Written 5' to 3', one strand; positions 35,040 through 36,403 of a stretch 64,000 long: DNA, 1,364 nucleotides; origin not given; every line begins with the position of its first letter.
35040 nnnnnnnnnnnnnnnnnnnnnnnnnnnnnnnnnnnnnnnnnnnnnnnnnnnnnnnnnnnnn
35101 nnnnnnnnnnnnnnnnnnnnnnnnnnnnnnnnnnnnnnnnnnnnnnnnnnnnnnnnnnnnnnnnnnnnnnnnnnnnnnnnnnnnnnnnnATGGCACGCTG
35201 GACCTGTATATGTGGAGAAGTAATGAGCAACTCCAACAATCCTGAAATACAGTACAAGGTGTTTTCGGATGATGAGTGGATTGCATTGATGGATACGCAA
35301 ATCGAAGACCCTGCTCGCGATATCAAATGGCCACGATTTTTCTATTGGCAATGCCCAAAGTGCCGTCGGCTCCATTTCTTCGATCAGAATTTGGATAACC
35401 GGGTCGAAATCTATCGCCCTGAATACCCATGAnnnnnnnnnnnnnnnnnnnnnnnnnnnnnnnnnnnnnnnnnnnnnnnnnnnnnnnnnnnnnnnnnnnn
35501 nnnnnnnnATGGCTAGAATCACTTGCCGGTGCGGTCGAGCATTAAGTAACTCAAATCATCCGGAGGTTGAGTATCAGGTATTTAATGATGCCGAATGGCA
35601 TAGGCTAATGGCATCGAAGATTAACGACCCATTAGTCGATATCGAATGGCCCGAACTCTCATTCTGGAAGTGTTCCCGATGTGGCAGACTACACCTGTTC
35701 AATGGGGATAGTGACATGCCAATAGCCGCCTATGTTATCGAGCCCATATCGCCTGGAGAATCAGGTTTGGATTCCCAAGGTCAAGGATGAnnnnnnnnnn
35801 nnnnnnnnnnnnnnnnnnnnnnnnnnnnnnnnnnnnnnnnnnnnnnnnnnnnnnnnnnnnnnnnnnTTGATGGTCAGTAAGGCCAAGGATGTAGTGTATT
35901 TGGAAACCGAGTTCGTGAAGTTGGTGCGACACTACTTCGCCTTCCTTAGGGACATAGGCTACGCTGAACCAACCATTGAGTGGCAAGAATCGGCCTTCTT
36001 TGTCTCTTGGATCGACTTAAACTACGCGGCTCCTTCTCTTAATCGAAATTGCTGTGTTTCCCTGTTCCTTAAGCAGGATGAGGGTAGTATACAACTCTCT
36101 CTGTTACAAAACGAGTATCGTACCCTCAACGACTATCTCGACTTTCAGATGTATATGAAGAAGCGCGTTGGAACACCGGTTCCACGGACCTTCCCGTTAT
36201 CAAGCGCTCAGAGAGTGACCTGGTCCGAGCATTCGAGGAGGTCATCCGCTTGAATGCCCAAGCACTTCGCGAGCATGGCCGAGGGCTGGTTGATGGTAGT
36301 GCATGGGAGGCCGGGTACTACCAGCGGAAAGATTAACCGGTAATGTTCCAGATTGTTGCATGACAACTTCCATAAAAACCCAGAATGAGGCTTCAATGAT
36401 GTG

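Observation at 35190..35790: Tandem duplicated zinc-ribbon mini-proteins (CxCG…CxxC…RLH)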

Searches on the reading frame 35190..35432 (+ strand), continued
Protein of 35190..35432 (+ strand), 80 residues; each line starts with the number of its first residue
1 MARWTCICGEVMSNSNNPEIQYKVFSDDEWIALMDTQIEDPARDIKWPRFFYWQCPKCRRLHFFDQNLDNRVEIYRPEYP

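Call 70: fold_search(model_id=the predicted structure, library=viral)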
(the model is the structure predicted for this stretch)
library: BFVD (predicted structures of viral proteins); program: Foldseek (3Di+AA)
matches with E <= 10: 441; with E <= 0.001: 0
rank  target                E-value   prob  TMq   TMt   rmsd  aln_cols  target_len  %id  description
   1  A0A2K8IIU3            3.7e-01  0.16  0.29  0.26  13.5        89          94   17  Uncharacterized protein [Lactococcus phage LP1502b]
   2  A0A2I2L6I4            4.2e-01  0.77  0.37  0.25   2.8        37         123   14  Uncharacterized protein [Orpheovirus IHUMI-LCC2]
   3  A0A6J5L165            4.2e-01  0.44  0.34  0.13   8.7        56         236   12  Uncharacterized protein [uncultured Caudovirales phage]
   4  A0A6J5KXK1            4.5e-01  0.12  0.23  0.23  19.1        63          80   17  Uncharacterized protein [uncultured Caudovirales phage]
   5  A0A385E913            7.1e-01  0.41  0.41  0.42   4.2        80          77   11  (no name in the UniProt tables at hand)
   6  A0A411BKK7            8.0e-01  0.14  0.36  0.25  19.7       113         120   12  Uncharacterized protein [Vibrio phage VspSw_1]
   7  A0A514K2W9            8.5e-01  0.44  0.40  0.54   3.7        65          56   11  Uncharacterized protein [Nitrosopumilus spindle-shaped virus]
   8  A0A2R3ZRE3            8.5e-01  0.38  0.35  0.22   6.7        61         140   15  (no name in the UniProt tables at hand)
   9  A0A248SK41            9.1e-01  0.54  0.45  0.42   5.1        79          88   10  (no name in the UniProt tables at hand)
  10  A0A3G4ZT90            9.1e-01  0.25  0.39  0.23   8.4        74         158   18  R3H domain-containing protein [Edafosvirus sp.]
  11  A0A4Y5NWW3            1.0e+00  0.21  0.33  0.14  12.0        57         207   16  (no name in the UniProt tables at hand)
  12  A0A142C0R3            1.0e+00  0.09  0.24  0.12   7.8        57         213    9  (no name in the UniProt tables at hand)
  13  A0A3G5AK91            1.1e+00  0.16  0.32  0.16   8.2        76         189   14  Uncharacterized protein [Sylvanvirus sp.]
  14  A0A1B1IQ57            1.1e+00  0.12  0.27  0.11  10.7        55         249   13  (no name in the UniProt tables at hand)
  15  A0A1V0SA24            1.2e+00  0.54  0.31  0.15   1.2        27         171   18  Uncharacterized protein [Catovirus CTV1]
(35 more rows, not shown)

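Call 76: find_related_loci(query=A9, collection=metagenome_contigs, flank=3000)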
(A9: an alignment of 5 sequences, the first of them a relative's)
Query A9 (85 aa) in metagenome_contigs; peptide patterns used: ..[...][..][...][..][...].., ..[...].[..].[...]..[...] (x = any residue, [..] = any of these).
379 stretches matched a pattern; 51 encode a relative of the query (tblastn E <= 1e-3); 51 distinct loci.
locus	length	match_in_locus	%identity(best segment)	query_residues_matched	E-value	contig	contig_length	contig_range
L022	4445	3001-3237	80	1-79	7e-42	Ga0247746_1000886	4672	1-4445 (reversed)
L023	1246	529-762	63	1-78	5e-36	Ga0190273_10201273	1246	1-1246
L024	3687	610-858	49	1-83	8e-27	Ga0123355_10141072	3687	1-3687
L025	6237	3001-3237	56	1-78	2e-26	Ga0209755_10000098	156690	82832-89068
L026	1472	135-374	49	1-79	7e-26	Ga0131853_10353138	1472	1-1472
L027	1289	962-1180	55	1-73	2e-25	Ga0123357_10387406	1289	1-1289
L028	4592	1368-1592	52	1-77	7e-25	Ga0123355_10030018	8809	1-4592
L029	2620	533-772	45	1-79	3e-24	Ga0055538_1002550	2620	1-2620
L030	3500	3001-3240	45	1-79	3e-24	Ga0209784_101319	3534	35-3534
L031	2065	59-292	53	1-77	2e-24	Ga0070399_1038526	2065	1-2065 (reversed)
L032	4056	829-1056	53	1-77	2e-24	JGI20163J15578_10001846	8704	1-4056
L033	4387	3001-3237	49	1-79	1e-23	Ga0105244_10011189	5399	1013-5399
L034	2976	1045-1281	49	1-79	1e-23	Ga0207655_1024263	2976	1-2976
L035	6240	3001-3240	49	1-79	2e-23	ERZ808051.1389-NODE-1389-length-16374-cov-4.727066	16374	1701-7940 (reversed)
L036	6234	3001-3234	46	1-77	7e-23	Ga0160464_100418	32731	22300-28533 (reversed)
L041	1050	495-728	45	1-77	3e-22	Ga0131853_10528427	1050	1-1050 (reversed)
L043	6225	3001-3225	51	6-80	1e-21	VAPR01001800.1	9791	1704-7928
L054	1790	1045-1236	48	1-64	3e-18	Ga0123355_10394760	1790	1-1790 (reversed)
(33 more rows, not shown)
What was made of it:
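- Tried and rejected: A narrower 5-sequence alignment worked (call 76).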

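Call 81: search_protein_families(library=pfam, alignment_id=A10, max_evalue=0.001)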
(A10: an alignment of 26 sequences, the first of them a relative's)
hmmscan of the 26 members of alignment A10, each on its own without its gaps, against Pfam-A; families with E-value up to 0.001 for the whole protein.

A. member 1, L022:2581-2976:+ (132 aa): 0 families

B. families by the number of members that match (of 26 scanned): 35 families (the first 25 are shown)
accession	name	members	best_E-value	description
PF08843.17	AbiEii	2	5.7e-37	Nucleotidyl transferase AbiEii toxin, Type IV TA system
PF07724.20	AAA_2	1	8.5e-71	AAA domain (Cdc48 subfamily)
PF00480.26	ROK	1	1.7e-69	ROK family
PF18481.7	DUF5616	1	7.3e-46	Domain of unknown function (DUF5616)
PF00361.26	Proton_antipo_M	1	3.6e-36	NADH:quinone oxidoreductase/Mrp antiporter, TM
PF17871.7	AAA_lid_9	1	1.7e-34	AAA lid domain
PF12395.13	DUF3658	1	1.6e-28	Protein of unknown function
PF10431.15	ClpB_D2-small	1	1.6e-26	C-terminal, D2-small domain, of ClpB protein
PF00004.35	AAA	1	3.3e-24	ATPase family associated with various cellular activities (AAA)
PF04256.18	DUF434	1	2.8e-22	Protein of unknown function (DUF434)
PF07728.20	AAA_5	1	1.4e-17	AAA domain (dynein-related subfamily)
PF16277.11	DUF4926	1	2.9e-17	Domain of unknown function (DUF4926)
PF13191.12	AAA_16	1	6.9e-11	AAA ATPase domain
PF08874.15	DUF1835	1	3.2e-10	Domain of unknown function (DUF1835)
PF01869.26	BcrAD_BadFG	1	4.1e-10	BadF/BadG/BcrA/BcrD ATPase family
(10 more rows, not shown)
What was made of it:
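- Upstream neighbours of non-toxin loci are heterogeneous (call 81).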

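Call 83: search_protein_families(library=pfam, alignment_id=A11, max_evalue=0.001)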
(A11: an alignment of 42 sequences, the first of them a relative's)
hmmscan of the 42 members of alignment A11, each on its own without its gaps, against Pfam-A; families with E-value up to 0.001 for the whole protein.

A. member 1, L022:3358-4158:+ (267 aa): 3 families
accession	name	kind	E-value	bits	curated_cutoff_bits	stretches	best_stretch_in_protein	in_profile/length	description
PF02492.25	cobW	-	4.5e-30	105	20.7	1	4-173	3-167/180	CobW/HypB/UreG, nucleotide-binding domain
PF03308.22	MeaB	-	9.3e-05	22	23.1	0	6-41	38-73/273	Methylmalonyl Co-A mutase-associated GTPase MeaB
PF25199.1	nSTAND_NTPase5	-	0.00045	20.5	34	0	2-42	42-83/145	Novel STAND NTPase 5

B. families by the number of members that match (of 42 scanned): 36 families (the first 25 are shown)
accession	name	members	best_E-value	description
PF09346.15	SMI1_KNR4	2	3.7e-20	SMI1 / KNR4 family (SUKH-1)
PF24716.1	WapI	2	7.9e-08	Immunity protein WapI-like family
PF16542.10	PNKP_ligase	1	3.8e-171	PNKP adenylyltransferase domain, ligase domain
PF05593.20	RHS_repeat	1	4.2e-82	RHS Repeat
PF15601.11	Imm70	1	4.5e-52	Immunity protein 70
PF00724.26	Oxidored_FMN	1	1e-47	NADH:flavin oxidoreductase / NADH oxidase family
PF02055.22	Glyco_hydro_30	1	2.4e-45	Glycosyl hydrolase family 30 TIM-barrel domain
PF01554.23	MatE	1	2.4e-33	MatE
PF24172.1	CdiI_ImmP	1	3.4e-31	CdiI immunity protein EcoliA0-like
PF02492.25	cobW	1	4.5e-30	CobW/HypB/UreG, nucleotide-binding domain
PF03358.20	FMN_red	1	6.9e-28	NADPH-dependent FMN reductase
PF12833.13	HTH_18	1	2e-23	Helix-turn-helix domain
PF14568.11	SUKH_6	1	1e-19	SMI1-KNR4 cell-wall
PF00165.29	HTH_AraC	1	1.1e-15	Bacterial regulatory helix-turn-helix proteins, AraC family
PF17189.10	Glyco_hydro_30C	1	1.2e-14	Glycosyl hydrolase family 30 beta sandwich domain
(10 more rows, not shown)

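Call 96: search_protein_families(library=pfam, max_evalue=0.001, proteins=[L043:1038-2969:+, L054:1-1035:+, L027:1-957:+, L032:104-811:+, L035:2264-2977:+, L028:2-874:+, L024:1-588:+, L041:2-490:+])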
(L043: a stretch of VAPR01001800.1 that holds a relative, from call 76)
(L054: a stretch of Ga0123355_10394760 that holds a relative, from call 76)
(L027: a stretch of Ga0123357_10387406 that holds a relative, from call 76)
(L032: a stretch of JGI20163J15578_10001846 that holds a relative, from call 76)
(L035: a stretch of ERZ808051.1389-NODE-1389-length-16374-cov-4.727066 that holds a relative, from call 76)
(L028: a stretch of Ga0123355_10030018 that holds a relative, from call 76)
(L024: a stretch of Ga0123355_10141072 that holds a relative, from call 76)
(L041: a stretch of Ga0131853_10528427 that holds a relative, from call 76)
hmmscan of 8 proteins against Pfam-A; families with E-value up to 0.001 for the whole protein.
L043:1038-2969:+ (644 aa): 2 families
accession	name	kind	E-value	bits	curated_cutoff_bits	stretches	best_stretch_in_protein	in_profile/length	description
PF18451.7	CdiA_C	-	7e-09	36.2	26.6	1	562-641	3-80/81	Contact-dependent growth inhibition CdiA C-terminal domain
PF07833.16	Cu_amine_oxidN1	-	2.9e-08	34.1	24.2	0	333-424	3-91/108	Copper amine oxidase N-terminal domain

L054:1-1035:+ (345 aa): 1 family
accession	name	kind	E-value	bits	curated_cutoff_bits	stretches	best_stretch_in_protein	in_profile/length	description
PF18451.7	CdiA_C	-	4.5e-07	30.4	26.6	1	260-321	2-62/81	Contact-dependent growth inhibition CdiA C-terminal domain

L027:1-957:+ (319 aa): 1 family
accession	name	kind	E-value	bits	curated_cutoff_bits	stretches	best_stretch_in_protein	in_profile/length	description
PF18451.7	CdiA_C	-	4.5e-10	40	26.6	1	234-315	1-81/81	Contact-dependent growth inhibition CdiA C-terminal domain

L032:104-811:+ (236 aa): 1 family
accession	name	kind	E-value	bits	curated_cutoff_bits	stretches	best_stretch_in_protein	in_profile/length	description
PF18451.7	CdiA_C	-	1.1e-10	42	26.6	1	151-231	1-79/81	Contact-dependent growth inhibition CdiA C-terminal domain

L035:2264-2977:+ (238 aa): 1 family
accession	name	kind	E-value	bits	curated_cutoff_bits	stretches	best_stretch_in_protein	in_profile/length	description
PF18451.7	CdiA_C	-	1.1e-11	45.2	26.6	1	153-231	1-78/81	Contact-dependent growth inhibition CdiA C-terminal domain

L028:2-874:+ (291 aa): 1 family
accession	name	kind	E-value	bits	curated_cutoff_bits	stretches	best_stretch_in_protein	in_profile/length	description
PF18451.7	CdiA_C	-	5.3e-07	30.2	26.6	1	206-271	2-66/81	Contact-dependent growth inhibition CdiA C-terminal domain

L024:1-588:+ (196 aa): 1 family
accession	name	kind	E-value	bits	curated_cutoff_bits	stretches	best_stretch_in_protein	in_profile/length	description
PF18451.7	CdiA_C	-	1.1e-08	35.6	26.6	1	113-192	2-79/81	Contact-dependent growth inhibition CdiA C-terminal domain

L041:2-490:+ (163 aa): 1 family
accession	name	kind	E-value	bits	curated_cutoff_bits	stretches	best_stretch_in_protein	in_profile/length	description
PF18451.7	CdiA_C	-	6e-08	33.2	26.6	1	80-157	3-79/81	Contact-dependent growth inhibition CdiA C-terminal domain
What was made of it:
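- All 8 tested pass Pfam's CdiA_C gathering score at 30-45 bits (call 96).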

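Call 103: search_protein_families(library=phrogs, max_evalue=0.01, proteins=[window:35190-35432:+, L002:1566-2030:+])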
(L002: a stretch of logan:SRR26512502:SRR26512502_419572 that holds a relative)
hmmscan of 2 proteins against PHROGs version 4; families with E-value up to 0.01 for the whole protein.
window:35190-35432:+ (80 aa): 0 families

L002:1566-2030:+ (155 aa): 0 families

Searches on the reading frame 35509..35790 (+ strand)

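Call 4: search_protein_families(library=pfam, max_evalue=1, proteins=[window:35509-35790:+])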
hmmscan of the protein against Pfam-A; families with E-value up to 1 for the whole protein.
window:35509-35790:+ (93 aa): 1 family
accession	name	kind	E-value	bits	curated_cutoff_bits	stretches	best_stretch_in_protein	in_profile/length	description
PF20020.4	DUF6431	-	0.079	13.2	26.6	1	40-80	20-60/82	Domain of unknown function (DUF6431)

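Call 5: search_protein_families(library=ncbifam, max_evalue=1, proteins=[window:35509-35790:+])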
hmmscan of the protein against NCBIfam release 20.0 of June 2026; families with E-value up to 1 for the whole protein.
window:35509-35790:+ (93 aa): 2 families
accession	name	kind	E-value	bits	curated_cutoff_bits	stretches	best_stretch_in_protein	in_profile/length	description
TIGR03251.1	LAT_fam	equivalog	0.0062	15.1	520.8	1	6-86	153-232/433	L-lysine 6-transaminase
NF001605.0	PRK00398.1-2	equivalog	0.17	11.8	63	0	53-61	2-10/43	DNA-directed RNA polymerase subunit P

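Call 8: search_protein_families(library=padloc, max_evalue=1, proteins=[window:35509-35790:+])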
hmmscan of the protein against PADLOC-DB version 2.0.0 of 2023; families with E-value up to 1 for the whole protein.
window:35509-35790:+ (93 aa): 3 families
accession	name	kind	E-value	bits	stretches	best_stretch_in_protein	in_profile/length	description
PDLC00051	DruE4|DruE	-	0.011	11.2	1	18-66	1002-1049/1829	SNF2 family N-terminal domain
PDLC00015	DruE2|DruE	-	0.032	9.8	1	36-66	1062-1092/1887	SNF2 family N-terminal domain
PDLC00014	DruE2|DruE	-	0.088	8.1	1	36-66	1092-1122/1928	SNF2 family N-terminal domain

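Call 103: search_protein_families(library=phrogs, max_evalue=0.01, proteins=[window:35509-35790:+])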
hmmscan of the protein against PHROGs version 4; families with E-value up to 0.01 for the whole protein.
window:35509-35790:+ (93 aa): 0 families

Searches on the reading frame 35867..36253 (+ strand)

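Call 4: search_protein_families(library=pfam, max_evalue=1, proteins=[window:35867-36253:+])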
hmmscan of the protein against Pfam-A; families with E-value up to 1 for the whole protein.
window:35867-36253:+ (128 aa): 1 family
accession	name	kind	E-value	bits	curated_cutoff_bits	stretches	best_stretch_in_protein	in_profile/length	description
PF18072.6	FGAR-AT_linker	-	0.44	11.5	26.6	0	69-91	2-24/50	Formylglycinamide ribonucleotide amidotransferase linker domain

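Call 5: search_protein_families(library=ncbifam, max_evalue=1, proteins=[window:35867-36253:+])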
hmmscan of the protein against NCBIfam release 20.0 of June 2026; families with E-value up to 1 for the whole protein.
window:35867-36253:+ (128 aa): 0 families

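Call 8: search_protein_families(library=padloc, max_evalue=1, proteins=[window:35867-36253:+])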
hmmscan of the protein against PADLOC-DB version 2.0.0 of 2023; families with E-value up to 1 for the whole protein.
window:35867-36253:+ (128 aa): 0 families
